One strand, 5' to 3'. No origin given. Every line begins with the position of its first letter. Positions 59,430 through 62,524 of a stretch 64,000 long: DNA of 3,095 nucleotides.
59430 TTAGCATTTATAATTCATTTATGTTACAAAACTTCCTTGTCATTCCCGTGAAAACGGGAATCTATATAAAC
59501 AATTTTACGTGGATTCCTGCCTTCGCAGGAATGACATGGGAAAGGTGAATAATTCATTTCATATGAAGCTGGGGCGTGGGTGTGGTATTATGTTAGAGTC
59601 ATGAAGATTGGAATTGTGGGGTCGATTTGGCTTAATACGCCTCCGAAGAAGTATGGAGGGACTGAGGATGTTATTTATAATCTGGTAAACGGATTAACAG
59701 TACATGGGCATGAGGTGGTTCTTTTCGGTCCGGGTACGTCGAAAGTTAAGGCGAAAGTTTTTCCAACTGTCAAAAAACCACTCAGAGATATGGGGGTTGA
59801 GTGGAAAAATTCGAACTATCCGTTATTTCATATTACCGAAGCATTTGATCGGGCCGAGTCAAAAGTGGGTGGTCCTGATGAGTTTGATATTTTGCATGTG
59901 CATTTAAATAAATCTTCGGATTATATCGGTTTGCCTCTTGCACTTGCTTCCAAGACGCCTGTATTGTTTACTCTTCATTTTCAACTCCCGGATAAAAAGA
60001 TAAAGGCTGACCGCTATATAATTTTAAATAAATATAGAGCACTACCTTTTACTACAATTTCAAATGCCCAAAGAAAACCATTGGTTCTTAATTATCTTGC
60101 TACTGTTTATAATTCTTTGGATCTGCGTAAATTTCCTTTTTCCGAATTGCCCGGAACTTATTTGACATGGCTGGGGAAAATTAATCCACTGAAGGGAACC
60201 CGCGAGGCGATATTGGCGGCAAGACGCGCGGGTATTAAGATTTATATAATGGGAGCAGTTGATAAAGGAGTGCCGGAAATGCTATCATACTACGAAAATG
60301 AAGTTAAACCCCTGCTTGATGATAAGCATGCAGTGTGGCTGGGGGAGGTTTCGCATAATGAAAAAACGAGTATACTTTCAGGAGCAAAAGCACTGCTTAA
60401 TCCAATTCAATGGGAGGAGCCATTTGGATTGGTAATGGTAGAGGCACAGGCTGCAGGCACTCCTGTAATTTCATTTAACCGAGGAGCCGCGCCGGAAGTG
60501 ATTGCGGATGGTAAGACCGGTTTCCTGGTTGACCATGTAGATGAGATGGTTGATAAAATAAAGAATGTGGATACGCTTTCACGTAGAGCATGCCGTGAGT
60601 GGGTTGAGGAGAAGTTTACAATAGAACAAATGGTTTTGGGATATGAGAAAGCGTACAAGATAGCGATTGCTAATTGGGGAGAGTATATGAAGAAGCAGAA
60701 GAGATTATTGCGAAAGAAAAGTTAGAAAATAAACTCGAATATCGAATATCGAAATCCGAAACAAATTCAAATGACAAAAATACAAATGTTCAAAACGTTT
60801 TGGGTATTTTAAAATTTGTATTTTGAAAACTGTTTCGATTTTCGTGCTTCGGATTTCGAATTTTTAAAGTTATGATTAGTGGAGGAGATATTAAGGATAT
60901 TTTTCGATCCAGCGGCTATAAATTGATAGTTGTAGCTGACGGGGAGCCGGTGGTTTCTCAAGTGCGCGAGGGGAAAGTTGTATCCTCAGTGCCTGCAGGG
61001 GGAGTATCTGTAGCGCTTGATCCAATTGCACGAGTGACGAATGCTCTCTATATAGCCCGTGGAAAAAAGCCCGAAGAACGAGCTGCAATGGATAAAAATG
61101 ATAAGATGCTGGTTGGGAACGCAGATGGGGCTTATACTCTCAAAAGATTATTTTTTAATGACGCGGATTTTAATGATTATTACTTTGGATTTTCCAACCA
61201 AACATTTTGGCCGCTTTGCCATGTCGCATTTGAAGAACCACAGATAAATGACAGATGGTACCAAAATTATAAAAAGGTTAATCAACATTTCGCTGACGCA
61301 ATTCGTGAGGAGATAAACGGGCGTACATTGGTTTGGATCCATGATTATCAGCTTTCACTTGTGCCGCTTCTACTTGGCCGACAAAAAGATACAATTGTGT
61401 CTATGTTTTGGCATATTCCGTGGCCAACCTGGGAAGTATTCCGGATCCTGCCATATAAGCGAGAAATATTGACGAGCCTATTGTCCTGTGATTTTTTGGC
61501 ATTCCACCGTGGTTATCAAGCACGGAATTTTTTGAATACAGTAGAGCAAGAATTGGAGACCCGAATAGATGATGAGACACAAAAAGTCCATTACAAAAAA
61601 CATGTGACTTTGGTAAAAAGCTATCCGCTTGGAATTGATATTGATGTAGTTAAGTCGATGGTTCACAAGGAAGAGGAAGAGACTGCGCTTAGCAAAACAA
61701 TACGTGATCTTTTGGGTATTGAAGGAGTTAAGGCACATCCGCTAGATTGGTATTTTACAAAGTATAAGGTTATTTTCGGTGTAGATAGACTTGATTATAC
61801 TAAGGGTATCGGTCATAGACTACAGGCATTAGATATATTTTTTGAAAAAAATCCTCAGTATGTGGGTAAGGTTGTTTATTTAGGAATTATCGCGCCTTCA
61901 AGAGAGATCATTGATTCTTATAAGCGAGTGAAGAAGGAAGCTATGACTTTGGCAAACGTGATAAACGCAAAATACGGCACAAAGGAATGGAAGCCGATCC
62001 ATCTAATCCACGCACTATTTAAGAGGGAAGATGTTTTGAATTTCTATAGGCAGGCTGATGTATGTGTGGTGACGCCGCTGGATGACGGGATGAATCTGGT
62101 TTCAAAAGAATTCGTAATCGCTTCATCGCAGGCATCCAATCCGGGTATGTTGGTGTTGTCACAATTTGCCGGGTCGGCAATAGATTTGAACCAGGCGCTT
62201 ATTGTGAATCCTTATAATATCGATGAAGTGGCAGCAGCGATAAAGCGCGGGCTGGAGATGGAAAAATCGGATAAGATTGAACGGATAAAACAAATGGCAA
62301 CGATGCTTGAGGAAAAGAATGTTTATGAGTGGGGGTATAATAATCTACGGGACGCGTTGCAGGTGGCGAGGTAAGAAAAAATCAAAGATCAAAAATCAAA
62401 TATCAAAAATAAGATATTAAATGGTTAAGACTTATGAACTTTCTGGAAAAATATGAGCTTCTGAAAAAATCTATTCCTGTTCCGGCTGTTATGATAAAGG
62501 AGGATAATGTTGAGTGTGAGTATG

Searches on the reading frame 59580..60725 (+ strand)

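Call 84: search_protein_families(library=pfam, proteins=[window:59580-60725:+], max_evalue=0.00001)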
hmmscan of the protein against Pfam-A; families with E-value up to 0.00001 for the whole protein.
window:59580-60725:+ (381 aa): 4 families
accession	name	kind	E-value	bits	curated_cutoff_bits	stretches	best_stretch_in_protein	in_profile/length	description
PF00534.26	Glycos_transf_1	-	7.1e-21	74.9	26.4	1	195-330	18-155/172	Glycosyl transferases group 1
PF13692.12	Glyco_trans_1_4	-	8.9e-18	65.4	27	1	214-329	29-138/142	Glycosyl transferases group 1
PF13439.12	Glyco_transf_4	-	1.4e-12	48.4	28.5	1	25-149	1-120/170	Glycosyltransferase Family 4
PF13579.12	Glyco_trans_4_4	-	7.5e-06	26.8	29.7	0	26-140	1-109/158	Glycosyl transferase 4-like domain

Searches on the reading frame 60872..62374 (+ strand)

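Call 84: search_protein_families(library=pfam, proteins=[window:60872-62374:+], max_evalue=0.00001)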
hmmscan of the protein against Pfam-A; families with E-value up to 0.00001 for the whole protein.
window:60872-62374:+ (500 aa): 1 family
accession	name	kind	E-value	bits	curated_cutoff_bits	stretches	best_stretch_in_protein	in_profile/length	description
PF00982.27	Glyco_transf_20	-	4.6e-116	388.8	32.5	1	34-494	21-470/473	Glycosyltransferase family 20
